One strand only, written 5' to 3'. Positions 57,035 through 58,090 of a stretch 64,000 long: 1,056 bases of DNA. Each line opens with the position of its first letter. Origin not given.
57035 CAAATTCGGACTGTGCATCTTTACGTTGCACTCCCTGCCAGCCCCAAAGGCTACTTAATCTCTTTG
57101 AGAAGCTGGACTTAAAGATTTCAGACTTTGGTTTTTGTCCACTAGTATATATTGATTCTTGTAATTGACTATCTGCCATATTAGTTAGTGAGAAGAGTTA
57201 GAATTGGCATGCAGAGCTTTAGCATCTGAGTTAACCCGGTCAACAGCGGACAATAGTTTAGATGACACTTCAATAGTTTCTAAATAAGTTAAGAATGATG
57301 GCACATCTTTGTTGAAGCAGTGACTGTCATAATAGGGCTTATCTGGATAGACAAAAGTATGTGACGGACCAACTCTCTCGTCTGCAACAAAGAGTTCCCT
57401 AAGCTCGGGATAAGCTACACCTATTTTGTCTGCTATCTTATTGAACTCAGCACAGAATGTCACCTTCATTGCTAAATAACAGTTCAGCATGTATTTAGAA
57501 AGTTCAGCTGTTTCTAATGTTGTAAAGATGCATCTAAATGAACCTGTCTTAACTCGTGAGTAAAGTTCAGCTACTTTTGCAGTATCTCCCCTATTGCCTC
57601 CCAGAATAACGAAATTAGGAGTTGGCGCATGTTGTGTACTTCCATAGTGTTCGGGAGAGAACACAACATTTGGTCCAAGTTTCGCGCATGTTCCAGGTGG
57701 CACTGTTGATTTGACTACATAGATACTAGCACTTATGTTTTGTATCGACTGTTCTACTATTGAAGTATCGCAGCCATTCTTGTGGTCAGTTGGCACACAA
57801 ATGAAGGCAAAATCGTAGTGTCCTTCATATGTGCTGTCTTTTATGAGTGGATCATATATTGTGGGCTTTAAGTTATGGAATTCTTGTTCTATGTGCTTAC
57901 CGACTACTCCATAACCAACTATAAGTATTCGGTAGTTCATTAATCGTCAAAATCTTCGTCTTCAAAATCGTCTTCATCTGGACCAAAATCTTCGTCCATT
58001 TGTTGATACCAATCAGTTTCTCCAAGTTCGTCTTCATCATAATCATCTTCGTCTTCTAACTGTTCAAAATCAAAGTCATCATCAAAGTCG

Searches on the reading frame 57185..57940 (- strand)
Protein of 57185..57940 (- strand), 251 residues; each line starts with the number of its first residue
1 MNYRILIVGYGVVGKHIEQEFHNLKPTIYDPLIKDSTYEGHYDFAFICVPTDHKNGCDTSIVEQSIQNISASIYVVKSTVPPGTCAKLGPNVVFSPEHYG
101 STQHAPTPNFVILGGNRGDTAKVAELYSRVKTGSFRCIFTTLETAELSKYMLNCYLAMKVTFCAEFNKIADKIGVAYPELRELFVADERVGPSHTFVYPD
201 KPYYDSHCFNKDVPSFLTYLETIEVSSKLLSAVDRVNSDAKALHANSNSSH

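Call 37: search_protein_families(library=pfam, proteins=[window:57185-57940:-], max_evalue=0.01)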
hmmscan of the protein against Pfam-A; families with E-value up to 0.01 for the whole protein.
window:57185-57940:- (251 aa): 2 families
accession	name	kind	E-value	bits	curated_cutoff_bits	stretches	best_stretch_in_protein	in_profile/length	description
PF00984.24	UDPG_MGDP_dh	-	5e-16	59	25.4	1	143-238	1-93/94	UDP-glucose/GDP-mannose dehydrogenase family, central domain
PF03721.20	UDPG_MGDP_dh_N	-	4.3e-06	26.9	27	1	42-94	77-137/187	UDP-glucose/GDP-mannose dehydrogenase family, NAD binding domain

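Call 38: search_protein_families(library=phrogs, proteins=[window:57185-57940:-], max_evalue=0.01)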
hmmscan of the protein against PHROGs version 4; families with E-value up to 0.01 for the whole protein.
window:57185-57940:- (251 aa): 1 family
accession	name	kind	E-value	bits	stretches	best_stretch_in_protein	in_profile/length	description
phrog_9148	-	other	9.2e-26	91.7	1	41-242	76-296/382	UDP-glucose dehydrogenase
